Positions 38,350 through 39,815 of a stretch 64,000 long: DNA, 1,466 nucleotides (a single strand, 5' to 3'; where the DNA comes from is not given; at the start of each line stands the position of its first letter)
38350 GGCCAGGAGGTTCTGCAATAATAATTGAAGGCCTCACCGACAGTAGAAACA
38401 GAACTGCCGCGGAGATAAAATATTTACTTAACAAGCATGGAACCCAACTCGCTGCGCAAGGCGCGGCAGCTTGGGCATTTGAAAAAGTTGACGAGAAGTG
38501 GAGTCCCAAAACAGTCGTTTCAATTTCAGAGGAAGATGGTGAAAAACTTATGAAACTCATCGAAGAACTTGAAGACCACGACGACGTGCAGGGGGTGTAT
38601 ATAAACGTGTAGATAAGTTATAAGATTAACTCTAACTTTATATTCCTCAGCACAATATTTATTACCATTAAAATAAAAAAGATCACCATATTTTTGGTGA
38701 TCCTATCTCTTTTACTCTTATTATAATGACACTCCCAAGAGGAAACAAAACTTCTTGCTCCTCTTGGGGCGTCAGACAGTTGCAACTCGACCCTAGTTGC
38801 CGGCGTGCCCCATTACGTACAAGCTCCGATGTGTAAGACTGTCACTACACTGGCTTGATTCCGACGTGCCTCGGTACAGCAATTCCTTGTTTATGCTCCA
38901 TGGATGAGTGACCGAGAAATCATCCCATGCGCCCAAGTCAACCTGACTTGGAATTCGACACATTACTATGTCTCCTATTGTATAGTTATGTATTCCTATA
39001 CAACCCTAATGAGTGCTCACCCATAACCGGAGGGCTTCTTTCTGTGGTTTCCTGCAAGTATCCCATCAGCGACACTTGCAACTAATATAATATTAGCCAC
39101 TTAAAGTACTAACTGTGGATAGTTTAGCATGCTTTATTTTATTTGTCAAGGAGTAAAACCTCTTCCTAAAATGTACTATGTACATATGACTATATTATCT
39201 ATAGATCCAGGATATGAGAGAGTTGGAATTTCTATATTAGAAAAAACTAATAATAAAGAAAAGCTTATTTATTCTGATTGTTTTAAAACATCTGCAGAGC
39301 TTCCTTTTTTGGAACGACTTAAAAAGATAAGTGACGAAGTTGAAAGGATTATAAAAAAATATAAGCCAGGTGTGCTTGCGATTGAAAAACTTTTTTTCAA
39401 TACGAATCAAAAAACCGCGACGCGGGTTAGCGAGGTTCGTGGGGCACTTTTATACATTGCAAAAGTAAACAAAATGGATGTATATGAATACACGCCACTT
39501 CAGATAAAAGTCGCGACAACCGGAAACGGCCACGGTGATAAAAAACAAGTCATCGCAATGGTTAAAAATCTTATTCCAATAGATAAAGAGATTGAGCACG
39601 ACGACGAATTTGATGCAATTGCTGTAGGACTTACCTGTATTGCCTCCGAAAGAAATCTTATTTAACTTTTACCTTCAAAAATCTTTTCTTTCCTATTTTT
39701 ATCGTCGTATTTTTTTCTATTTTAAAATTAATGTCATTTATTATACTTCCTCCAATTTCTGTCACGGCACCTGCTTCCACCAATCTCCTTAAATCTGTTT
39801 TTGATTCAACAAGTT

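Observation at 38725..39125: GC-rich, ORF-free, highly self-complementary 400-bp tract between yebC-like gene and ruvC: unclassified structured RNA?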

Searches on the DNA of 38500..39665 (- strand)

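Call 4: search_rna_families(source=window, start=38500, end=39300, threshold=evalue, max_evalue=10, show_alignments=5)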
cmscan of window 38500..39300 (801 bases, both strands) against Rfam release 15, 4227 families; matches with E-value up to 10: 4.
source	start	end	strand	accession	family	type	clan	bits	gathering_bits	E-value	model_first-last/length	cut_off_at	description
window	38668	38780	-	RF02058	STnc400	Gene;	-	19.5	80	0.48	1-125/125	no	Gammaproteobacterial sRNA STnc400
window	38517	38547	+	RF01315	CRISPR-DR2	Gene; CRISPR;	CL00014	17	37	4.8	1-30/30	no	CRISPR RNA direct repeat element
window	38649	38736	-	RF01770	rimP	Cis-reg; leader;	-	16.3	47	8.4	1-102/102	no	Gammaprotebacteria rimP leader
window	38507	38733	-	RF02415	rliG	Gene; sRNA;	-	15.8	55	0.89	1-267/267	no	Listeria sRNA rliG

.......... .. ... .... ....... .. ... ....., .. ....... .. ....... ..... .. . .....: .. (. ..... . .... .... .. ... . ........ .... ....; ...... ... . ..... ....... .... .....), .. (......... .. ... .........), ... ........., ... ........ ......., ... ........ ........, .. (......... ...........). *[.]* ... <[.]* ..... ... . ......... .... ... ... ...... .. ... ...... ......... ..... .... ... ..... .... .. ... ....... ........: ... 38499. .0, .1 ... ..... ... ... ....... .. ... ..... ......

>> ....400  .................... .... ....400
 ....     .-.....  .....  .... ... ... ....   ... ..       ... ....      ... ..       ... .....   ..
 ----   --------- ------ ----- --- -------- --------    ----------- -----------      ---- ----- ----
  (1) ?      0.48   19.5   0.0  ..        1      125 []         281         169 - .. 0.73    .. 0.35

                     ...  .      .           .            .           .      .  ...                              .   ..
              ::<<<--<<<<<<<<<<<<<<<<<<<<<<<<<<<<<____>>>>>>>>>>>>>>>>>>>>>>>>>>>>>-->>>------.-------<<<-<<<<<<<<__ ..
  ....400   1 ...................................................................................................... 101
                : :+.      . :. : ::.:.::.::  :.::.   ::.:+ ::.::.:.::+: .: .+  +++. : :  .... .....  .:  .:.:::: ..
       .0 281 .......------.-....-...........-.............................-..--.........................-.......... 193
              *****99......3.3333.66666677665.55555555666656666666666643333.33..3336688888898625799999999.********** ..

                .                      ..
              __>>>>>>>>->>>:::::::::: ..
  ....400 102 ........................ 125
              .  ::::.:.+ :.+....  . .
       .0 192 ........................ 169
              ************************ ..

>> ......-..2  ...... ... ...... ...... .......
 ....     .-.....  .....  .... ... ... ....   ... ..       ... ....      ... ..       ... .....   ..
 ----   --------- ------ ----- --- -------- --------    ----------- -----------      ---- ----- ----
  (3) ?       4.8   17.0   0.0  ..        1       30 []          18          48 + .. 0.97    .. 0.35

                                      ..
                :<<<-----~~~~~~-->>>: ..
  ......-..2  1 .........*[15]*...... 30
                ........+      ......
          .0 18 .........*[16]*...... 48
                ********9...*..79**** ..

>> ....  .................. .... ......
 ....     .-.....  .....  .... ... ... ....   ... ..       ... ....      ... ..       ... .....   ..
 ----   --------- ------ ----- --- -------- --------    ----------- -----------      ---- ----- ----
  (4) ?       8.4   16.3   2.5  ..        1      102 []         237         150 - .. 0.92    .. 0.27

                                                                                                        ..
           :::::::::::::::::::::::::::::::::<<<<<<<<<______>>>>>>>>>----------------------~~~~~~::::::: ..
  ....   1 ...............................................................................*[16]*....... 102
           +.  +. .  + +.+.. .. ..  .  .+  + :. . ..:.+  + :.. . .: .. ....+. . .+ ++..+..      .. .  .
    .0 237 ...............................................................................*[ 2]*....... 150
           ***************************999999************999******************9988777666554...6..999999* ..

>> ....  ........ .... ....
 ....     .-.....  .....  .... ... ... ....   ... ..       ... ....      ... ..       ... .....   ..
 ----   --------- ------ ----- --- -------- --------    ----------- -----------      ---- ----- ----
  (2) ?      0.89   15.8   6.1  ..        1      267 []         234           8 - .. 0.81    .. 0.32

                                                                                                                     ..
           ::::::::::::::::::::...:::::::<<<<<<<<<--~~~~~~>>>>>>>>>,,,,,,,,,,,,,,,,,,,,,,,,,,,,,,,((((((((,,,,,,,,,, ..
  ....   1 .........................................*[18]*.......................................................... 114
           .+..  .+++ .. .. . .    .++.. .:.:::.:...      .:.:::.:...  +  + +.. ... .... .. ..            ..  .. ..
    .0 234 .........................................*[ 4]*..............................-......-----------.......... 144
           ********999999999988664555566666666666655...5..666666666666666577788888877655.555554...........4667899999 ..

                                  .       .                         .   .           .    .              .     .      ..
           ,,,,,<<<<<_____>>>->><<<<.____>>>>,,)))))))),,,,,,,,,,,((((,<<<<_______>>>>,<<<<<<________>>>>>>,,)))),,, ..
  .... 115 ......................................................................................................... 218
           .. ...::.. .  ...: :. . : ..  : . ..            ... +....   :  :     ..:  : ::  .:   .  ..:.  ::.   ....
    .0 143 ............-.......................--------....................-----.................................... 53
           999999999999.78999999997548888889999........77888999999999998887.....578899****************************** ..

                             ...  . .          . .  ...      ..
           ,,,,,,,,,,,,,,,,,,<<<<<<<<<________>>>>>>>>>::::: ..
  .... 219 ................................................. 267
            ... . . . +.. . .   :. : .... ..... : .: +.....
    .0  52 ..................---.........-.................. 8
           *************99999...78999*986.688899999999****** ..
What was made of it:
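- On Riboswitch or cis-regulatory leader: There is no Rfam cis-regulatory hit (call 4).
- There is no Rfam riboswitch or leader hit (call 4).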

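Call 20: search_dna_similar(query=window:38665-39125:-, collection=phages, mode=distant, max_evalue=0.1)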
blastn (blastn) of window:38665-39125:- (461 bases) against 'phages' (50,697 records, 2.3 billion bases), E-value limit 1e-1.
No match.

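Call 21: search_dna_similar(query=window:38665-39125:-, collection=plasmids, mode=distant, max_evalue=0.1)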
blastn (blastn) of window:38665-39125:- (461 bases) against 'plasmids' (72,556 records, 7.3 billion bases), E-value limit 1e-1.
No match.
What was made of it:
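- Tried and rejected: blastn against phage and plasmid collections found nothing (calls 20, 21).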

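Call 29: search_rna_families(sources=[L005, L006, L009], threshold=gathering)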
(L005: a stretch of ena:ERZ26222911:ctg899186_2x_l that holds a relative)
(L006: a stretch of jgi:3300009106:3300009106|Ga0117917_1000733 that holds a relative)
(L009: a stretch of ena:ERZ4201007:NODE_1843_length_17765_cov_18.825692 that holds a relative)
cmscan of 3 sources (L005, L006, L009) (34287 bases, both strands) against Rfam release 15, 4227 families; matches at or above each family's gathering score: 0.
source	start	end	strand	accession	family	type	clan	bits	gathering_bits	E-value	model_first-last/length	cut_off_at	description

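Call 47: search_rna_families(sources=[L045, L091, L013, L012, L014, L018, L025], threshold=gathering)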
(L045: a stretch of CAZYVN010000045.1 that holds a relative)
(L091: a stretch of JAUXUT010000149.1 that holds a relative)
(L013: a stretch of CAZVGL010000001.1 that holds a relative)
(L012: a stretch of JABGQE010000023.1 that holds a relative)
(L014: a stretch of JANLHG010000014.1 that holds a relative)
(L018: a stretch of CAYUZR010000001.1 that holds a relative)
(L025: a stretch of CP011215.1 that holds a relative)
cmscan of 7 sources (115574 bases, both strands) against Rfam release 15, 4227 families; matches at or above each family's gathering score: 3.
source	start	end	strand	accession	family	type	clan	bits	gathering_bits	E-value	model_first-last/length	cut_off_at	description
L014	2061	2133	-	RF00005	tRNA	Gene; tRNA;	CL00001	74.7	29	2.9e-14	1-71/71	no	tRNA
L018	238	310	+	RF00005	tRNA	Gene; tRNA;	CL00001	73.3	29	7.1e-14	1-71/71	no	tRNA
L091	1031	1103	-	RF00005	tRNA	Gene; tRNA;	CL00001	68.5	29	1.5e-12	1-71/71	no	tRNA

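Call 54: search_rna_families(sources=[L084, L051, L085, L028, L034, L047, L065], threshold=gathering)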
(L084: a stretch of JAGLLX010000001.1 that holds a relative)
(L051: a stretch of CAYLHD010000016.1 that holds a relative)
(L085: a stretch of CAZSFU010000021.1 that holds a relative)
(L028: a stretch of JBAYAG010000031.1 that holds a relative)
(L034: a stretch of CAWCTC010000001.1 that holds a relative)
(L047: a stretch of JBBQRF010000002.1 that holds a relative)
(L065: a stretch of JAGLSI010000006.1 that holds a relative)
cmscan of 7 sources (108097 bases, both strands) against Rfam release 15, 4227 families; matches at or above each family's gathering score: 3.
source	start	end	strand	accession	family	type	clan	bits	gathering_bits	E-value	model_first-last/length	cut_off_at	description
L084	1762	1834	+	RF00005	tRNA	Gene; tRNA;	CL00001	68.3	29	1.5e-12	1-71/71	no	tRNA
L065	477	549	+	RF00005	tRNA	Gene; tRNA;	CL00001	68.3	29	1.5e-12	1-71/71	no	tRNA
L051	410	482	+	RF00005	tRNA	Gene; tRNA;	CL00001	68.2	29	1.6e-12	1-71/71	no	tRNA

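Call 69: build_rna_model(alignment_id=A5, structure=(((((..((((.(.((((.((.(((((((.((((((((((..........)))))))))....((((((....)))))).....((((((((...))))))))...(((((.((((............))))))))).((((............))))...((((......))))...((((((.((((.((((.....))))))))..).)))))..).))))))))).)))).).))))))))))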
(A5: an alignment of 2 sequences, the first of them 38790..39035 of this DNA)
Model R1 built from alignment A5 (2 sequences, 246 columns); structure: as given.
model positions 246; base pairs 78; branch points 6; effective number of sequences 0.66; information 0.591 bits per position. Calibrated on 0.2 Mb of random sequence (short: E-values are rough).
structure used (alignment columns):
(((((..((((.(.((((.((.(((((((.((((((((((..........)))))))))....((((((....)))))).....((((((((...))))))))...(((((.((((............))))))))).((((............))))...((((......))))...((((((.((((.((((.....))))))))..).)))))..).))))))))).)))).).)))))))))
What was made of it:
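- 38790..39035 (-): P2 domain. The long-range helix 39035-39005 with 38817-38790 encloses hairpin A (39004-38977), hairpin B with a GUAA tetraloop (38972-38957), hairpin C (38951-38933) and a poorly defined central region (38932-38818). This domain was used as covariance model R1 (call 69).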

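Call 70: search_with_rna_model(model_id=R1, sources=[L005, L006, L009, L012, L013, L014, L015, L016, L017, L018, L019, L020, L021, L022, L023, L024, L025, L026, L027, L028, L029, L030, L031, L032, L033, L034, L035, L036, L037, L038, L039, L040, L041, L042, L043, L044, L045, L046, L047, L048, L049, L050, L051, L052, L053, L054, L055, L056, L057, L058, L059, L060, L061, L062, L063, L064, L065, L066, L067, L068, L069, L070, L071, L072, L073, L074, L075, L076, L077, L078, L079, L080, L081, L082, L083, L084, L085, L086, L087, L088, L089, L090, L091, window], max_evalue=10)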
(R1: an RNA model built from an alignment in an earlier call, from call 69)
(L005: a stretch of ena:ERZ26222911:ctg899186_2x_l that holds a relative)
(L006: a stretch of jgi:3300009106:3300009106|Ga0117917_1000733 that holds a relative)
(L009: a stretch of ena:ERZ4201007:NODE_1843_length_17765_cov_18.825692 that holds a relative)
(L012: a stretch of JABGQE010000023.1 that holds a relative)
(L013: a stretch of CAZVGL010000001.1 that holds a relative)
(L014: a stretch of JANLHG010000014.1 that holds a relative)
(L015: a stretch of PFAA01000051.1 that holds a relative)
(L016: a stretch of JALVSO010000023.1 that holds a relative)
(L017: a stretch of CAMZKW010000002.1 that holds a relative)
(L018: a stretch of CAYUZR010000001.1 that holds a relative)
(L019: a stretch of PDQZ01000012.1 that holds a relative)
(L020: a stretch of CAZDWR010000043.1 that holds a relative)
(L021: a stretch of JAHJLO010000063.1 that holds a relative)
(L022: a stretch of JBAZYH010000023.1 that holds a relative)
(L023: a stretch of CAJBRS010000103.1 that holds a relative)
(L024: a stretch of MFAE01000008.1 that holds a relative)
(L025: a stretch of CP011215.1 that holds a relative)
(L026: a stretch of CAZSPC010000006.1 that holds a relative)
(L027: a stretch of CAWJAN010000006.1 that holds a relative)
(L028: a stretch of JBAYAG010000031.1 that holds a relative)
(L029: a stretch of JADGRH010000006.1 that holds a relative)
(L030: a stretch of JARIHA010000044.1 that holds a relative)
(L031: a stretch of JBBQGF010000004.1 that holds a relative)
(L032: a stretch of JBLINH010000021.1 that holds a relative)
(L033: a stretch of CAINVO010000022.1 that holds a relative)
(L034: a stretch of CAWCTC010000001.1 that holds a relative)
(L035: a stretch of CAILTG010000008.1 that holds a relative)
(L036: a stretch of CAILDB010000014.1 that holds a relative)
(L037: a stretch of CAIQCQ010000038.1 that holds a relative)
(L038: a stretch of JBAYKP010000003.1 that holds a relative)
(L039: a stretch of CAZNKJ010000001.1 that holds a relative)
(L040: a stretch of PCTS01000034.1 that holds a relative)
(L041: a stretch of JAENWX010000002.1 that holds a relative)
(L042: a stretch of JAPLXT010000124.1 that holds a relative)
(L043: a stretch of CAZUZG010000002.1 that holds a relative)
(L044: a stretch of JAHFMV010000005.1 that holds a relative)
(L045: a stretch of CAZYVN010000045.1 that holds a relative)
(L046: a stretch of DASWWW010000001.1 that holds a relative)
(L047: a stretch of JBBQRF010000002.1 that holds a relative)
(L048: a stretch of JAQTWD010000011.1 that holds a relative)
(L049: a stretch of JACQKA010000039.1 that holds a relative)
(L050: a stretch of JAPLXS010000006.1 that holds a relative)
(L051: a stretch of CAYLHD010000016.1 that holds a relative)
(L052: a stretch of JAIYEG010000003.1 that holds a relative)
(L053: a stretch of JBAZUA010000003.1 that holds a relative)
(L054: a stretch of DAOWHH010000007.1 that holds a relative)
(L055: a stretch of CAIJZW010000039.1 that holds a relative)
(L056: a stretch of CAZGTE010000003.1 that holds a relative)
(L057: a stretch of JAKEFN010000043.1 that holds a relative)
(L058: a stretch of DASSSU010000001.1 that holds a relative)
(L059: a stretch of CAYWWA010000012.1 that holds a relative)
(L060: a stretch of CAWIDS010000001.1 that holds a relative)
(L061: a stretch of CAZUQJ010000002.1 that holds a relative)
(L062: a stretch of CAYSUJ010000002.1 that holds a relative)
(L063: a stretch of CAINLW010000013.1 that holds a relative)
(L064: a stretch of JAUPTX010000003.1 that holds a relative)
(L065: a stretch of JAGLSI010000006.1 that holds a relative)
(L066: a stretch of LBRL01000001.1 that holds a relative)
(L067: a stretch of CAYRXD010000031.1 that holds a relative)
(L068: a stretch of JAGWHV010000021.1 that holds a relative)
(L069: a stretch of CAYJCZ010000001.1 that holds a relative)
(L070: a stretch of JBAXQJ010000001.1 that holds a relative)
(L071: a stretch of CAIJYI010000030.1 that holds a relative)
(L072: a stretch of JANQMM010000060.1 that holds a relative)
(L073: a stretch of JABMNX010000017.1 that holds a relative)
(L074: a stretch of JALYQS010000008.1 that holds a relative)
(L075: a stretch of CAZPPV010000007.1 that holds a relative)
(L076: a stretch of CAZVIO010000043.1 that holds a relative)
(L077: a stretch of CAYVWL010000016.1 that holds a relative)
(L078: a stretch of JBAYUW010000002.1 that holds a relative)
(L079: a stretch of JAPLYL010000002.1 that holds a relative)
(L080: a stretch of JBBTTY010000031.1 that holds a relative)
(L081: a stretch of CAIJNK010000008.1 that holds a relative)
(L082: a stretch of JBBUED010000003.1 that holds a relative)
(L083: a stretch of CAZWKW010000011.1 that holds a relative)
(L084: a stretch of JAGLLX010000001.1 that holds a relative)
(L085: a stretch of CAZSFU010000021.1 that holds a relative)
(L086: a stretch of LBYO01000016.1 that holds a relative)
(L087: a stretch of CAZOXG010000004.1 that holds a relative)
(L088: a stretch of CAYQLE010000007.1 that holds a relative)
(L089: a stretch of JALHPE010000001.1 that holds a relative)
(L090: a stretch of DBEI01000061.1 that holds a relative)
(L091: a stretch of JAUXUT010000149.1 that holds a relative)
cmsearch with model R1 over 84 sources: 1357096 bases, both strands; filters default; matches with E-value up to 10: 1.
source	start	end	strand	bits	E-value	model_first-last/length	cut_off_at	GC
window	38790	39035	-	310.7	1.2e-113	1-246/246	no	0.48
